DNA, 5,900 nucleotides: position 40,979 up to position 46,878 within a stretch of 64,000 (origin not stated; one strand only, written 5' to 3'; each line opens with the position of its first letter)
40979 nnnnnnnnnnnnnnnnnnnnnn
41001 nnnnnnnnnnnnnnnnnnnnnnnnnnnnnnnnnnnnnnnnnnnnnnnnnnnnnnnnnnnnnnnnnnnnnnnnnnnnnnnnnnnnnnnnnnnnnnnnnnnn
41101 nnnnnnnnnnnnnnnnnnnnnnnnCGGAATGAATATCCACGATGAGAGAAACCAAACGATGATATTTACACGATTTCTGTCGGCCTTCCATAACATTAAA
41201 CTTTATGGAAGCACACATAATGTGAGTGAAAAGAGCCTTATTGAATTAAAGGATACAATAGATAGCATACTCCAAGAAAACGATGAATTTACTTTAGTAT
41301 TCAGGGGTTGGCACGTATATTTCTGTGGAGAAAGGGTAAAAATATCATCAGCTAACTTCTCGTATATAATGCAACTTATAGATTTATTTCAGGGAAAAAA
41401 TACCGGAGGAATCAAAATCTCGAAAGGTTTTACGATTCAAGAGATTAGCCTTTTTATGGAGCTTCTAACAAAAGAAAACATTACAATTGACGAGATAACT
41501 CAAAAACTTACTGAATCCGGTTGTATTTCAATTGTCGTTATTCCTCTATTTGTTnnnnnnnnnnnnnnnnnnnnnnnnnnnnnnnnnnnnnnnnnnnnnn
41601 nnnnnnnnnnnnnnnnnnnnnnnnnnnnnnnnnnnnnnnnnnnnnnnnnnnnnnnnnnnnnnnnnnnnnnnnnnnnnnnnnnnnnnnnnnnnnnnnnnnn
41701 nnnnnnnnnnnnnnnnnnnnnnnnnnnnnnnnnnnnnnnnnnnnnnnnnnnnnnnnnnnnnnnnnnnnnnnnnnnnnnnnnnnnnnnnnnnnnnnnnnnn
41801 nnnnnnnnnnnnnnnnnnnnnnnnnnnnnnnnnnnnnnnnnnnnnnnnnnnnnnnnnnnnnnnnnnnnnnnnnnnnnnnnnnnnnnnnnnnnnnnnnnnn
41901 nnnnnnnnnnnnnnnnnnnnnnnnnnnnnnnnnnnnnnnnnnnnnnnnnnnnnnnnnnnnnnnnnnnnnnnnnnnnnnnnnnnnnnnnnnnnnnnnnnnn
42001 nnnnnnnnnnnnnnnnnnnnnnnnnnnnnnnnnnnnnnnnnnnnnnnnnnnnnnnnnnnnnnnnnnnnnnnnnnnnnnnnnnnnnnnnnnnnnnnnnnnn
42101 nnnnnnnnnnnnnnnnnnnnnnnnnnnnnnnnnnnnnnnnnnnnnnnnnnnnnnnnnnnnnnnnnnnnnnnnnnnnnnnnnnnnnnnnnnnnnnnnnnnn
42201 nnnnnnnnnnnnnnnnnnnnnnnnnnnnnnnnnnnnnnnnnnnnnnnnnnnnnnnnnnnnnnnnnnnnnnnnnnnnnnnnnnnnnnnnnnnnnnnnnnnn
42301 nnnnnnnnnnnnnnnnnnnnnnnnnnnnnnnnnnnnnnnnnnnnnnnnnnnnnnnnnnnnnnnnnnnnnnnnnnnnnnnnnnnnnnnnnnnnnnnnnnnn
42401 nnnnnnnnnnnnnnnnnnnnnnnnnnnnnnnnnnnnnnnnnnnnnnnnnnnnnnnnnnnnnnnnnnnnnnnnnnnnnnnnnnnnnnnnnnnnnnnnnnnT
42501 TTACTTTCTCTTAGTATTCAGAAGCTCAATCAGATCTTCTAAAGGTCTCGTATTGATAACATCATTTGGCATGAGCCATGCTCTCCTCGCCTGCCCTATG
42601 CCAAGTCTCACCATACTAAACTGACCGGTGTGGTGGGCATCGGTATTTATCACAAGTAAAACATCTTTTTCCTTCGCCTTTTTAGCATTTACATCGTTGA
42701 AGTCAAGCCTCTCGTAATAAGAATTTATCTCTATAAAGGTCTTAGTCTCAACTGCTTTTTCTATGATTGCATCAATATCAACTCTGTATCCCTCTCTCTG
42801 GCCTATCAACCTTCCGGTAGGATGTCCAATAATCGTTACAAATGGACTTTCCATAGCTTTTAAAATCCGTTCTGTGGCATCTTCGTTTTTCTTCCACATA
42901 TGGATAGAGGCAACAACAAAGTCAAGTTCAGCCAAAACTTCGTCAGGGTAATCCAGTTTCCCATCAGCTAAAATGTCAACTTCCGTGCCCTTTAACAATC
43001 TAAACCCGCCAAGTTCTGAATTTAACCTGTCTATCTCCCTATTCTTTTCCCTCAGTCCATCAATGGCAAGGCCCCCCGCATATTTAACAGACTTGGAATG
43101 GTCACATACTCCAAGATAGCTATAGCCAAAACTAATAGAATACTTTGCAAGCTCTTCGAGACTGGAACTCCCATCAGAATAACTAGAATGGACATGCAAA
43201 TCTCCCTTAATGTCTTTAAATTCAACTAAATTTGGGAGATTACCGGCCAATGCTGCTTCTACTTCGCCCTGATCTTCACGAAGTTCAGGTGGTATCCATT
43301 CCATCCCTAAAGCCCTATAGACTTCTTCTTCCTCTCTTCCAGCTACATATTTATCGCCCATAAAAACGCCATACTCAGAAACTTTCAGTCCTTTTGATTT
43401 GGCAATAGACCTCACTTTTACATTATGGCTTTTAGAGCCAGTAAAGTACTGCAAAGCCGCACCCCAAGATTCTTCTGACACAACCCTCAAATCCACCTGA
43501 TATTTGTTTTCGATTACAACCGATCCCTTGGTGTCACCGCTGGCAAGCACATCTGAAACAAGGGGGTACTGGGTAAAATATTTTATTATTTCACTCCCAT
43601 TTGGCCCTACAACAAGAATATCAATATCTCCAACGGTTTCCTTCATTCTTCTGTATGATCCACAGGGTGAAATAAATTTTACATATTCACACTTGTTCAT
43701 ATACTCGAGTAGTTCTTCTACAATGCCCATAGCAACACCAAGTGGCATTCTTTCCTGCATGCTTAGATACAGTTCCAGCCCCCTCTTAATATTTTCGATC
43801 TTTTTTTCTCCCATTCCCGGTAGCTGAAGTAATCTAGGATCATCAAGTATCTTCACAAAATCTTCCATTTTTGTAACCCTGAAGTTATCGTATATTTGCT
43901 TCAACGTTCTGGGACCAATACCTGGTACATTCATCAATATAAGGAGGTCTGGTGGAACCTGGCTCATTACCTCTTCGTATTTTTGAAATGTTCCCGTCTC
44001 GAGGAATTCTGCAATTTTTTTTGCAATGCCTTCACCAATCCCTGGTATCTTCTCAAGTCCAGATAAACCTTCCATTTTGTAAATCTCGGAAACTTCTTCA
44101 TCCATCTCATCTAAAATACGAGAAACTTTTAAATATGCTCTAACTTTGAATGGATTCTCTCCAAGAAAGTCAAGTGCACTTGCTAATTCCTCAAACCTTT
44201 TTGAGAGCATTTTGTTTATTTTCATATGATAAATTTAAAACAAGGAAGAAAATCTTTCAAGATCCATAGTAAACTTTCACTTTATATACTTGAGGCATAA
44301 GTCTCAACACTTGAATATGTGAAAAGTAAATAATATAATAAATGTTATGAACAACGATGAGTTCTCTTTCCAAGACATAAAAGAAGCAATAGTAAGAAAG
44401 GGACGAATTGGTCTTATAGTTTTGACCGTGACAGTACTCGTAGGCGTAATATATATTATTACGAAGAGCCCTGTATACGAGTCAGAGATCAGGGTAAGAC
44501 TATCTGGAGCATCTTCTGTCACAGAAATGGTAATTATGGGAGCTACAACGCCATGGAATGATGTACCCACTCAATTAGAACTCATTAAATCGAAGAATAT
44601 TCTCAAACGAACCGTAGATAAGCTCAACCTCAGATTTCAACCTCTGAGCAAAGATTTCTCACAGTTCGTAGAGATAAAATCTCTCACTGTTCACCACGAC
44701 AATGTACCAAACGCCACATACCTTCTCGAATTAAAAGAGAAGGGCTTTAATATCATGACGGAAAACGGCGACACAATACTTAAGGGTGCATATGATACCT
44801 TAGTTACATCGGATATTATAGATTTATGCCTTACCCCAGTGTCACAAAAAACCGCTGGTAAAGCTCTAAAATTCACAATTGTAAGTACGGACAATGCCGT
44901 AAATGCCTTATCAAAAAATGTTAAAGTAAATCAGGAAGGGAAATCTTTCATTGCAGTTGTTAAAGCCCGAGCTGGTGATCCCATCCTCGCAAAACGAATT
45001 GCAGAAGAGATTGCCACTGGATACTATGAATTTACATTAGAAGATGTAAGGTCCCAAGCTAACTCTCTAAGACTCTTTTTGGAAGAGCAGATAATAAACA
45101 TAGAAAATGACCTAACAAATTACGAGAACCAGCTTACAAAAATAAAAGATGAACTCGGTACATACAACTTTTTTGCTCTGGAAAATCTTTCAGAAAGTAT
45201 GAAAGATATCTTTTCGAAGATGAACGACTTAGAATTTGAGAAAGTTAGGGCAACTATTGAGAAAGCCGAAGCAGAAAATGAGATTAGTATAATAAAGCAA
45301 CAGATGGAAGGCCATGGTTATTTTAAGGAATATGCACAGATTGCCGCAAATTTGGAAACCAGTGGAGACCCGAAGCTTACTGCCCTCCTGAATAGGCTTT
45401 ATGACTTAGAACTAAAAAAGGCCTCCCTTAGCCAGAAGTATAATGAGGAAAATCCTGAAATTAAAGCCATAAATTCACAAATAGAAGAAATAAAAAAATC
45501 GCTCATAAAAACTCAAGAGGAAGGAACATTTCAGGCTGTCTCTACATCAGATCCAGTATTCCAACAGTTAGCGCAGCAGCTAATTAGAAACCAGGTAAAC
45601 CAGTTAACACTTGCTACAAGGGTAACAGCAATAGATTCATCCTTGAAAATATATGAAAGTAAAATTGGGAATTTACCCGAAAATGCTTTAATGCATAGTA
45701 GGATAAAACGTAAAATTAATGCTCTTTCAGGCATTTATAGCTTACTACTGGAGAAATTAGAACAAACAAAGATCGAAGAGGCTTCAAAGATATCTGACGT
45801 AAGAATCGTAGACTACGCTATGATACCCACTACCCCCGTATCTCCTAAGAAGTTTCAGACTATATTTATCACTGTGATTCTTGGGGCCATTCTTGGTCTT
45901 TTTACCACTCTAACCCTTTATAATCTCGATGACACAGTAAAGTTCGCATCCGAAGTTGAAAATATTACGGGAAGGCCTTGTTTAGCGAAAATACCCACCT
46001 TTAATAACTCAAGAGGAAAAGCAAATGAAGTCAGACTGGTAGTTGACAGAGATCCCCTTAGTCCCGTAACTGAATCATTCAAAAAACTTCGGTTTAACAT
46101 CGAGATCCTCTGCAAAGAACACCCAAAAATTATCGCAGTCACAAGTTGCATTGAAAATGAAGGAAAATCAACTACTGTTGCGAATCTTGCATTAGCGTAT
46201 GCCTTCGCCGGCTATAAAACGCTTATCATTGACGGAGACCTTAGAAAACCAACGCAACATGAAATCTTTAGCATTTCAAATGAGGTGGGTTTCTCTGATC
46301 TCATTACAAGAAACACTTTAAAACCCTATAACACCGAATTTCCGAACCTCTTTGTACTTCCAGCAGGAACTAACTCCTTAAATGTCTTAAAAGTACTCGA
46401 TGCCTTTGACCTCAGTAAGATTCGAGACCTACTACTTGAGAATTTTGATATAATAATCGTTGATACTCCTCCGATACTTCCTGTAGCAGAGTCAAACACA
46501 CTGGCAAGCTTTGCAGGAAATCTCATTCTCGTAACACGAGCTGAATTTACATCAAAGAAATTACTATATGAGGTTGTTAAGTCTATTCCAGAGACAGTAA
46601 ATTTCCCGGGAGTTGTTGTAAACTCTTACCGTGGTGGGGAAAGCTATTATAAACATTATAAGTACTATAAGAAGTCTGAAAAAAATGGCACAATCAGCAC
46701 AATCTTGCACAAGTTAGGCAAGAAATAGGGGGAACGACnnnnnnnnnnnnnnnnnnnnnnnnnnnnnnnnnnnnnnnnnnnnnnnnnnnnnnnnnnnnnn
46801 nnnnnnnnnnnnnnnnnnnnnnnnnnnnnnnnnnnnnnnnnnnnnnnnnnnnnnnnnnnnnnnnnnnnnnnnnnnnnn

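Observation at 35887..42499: Three-gene operon: STAND-gated class III cyclase, unknown HEAT-like protein, variant HD-GYP phosphohydrolase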

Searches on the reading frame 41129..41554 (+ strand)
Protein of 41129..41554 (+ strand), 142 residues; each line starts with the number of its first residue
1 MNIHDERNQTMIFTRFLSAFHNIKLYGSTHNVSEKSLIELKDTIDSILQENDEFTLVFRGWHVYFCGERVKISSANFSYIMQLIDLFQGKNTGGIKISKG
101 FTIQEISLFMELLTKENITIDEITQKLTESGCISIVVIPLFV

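Call 83: search_solved_structures(query=A5, max_evalue=5)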
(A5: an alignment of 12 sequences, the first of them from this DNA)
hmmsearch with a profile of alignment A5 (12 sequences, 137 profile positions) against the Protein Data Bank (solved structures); distinct sequences matched with E-value up to 5: 4.
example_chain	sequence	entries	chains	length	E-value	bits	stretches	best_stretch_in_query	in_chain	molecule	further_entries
6r17_A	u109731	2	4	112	0.13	15.4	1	19-54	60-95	Synaptonemal complex central element protein 2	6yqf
7pzy_q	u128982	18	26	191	0.15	15.2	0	47-98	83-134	Ribosomal 60S subunit protein L9B | 60S ribosomal protein L9-B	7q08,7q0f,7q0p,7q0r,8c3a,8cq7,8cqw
6i34_A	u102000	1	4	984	1.3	12.1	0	71-120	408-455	Neanderthal Glycine decarboxylase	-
6i33_A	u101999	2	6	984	1.3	12.1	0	71-120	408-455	Glycine dehydrogenase (decarboxylating), mitochondrial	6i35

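Call 84: search_protein_families(library=pfam, alignment_id=A5, max_evalue=1)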
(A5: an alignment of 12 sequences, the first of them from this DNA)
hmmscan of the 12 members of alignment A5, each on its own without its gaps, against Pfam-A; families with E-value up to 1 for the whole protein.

A. member 1, seq(142 aa): 1 family
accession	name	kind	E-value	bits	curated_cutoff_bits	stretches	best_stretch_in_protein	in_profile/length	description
PF23109.1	ARCH_RTEL1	-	0.13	12.7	27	1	35-112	42-122/181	RTEL1 helicase, ARCH domain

B. families by the number of members that match (of 12 scanned): 11 families
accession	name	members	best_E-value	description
PF05873.17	Mt_ATP-synt_D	1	0.0095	ATP synthase D chain, mitochondrial (ATP5H)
PF09106.17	SelB-wing_2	1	0.05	Elongation factor SelB, winged helix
PF07723.19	LRR_2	1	0.096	Leucine Rich Repeat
PF03937.21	Sdh5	1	0.12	Flavinator of succinate dehydrogenase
PF23109.1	ARCH_RTEL1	1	0.13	RTEL1 helicase, ARCH domain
PF20669.3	Exo70_N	1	0.13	Exocyst complex component Exo70 N-terminal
PF09177.16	STX6_10_61_N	1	0.13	Syntaxin 6/10/61, N-terminal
PF20421.4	DHR-2_Lobe_C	1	0.18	DHR-2, Lobe C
PF10000.15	ACT_3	1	0.19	ACT domain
PF22164.2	Dark_WHD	1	0.2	Dark, winged-helix domain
PF19191.5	HEF_HK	1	0.23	HEF_HK domain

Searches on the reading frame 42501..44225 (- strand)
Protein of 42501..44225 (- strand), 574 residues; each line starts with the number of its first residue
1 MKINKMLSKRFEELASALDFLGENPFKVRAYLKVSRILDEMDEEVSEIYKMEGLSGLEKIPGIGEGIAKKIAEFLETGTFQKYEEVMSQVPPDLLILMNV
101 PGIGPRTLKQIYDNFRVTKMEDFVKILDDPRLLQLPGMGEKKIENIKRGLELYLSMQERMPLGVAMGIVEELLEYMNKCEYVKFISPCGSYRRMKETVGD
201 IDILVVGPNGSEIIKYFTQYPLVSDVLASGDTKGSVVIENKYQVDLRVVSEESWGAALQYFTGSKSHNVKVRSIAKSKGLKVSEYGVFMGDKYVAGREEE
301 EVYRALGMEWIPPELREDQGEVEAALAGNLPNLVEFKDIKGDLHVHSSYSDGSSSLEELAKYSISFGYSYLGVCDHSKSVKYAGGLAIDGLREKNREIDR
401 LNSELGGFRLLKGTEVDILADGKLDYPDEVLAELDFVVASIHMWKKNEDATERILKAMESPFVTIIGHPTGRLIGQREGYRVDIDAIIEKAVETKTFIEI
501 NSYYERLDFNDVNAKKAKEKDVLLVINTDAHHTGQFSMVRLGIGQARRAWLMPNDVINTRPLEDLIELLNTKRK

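Call 13: search_protein_families(library=pfam, proteins=[window:42501-44225:-], max_evalue=0.001)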
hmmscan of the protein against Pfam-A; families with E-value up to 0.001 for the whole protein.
window:42501-44225:- (574 aa): 7 families
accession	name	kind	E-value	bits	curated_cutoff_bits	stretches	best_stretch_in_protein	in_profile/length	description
PF14791.11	DNA_pol_B_thumb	-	1.1e-23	83.3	25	1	257-317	1-63/63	DNA polymerase beta thumb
PF14716.13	HHH_8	-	9.7e-17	61.6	30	1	4-79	3-72/73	Helix-hairpin-helix domain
PF14520.12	HHH_5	-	1.8e-13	51.1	27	2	96-150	3-55/57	Helix-hairpin-helix domain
PF02811.25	PHP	-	5.5e-09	37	26.4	1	342-502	1-163/164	PHP domain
PF00633.29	HHH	-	8.6e-08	32.1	24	0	57-74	13-30/30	Helix-hairpin-helix motif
PF14792.12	DNA_pol_B_palm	-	1.6e-06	28.7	25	1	184-213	26-55/113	DNA polymerase beta palm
PF12836.13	HHH_3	-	1.1e-05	25.8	27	0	56-116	15-65/65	Helix-hairpin-helix motif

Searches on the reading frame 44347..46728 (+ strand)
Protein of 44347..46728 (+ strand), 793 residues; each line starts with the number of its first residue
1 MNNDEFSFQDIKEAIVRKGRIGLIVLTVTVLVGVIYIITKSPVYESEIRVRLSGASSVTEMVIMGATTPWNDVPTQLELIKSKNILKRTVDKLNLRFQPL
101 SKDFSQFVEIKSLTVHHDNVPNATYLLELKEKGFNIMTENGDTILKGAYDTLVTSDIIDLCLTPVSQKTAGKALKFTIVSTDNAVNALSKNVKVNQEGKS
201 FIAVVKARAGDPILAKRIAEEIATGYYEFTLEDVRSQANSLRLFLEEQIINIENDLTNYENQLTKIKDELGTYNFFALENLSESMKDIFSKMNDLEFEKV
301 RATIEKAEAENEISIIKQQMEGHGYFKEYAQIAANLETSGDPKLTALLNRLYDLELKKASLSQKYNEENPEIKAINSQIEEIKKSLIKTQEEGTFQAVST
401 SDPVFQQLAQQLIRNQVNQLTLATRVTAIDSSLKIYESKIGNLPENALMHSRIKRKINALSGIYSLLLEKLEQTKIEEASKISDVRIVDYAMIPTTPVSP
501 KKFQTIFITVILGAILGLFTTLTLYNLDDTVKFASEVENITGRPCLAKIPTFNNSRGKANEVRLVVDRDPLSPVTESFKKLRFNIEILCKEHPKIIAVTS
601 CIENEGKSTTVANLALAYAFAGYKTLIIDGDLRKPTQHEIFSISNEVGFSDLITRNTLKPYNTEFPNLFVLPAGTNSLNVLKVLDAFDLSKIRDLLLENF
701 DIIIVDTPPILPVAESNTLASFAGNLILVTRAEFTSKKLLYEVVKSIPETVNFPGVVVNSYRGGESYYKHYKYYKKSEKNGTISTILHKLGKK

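Call 13: search_protein_families(library=pfam, proteins=[window:44347-46728:+], max_evalue=0.001)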
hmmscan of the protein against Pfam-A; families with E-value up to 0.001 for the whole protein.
window:44347-46728:+ (793 aa): 5 families
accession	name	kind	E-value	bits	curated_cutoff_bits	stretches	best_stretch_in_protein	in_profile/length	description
PF13807.11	GNVR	-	5.2e-14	52.4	27.7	1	452-522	8-78/82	G-rich domain on putative tyrosine kinase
PF13614.12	AAA_31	-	1.2e-09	38.8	27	1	594-747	2-164/177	AAA domain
PF01656.29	CbiA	-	2.9e-09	37.4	25.4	1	596-779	1-101/125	CobQ/CobB/MinD/ParA nucleotide binding domain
PF02706.20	Wzz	-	3.1e-06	27.9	25.5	1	4-93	1-91/91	Chain length determinant protein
PF10609.15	ParA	-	4.9e-05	23.3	27.1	1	594-663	4-70/246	NUBPL iron-transfer P-loop NTPase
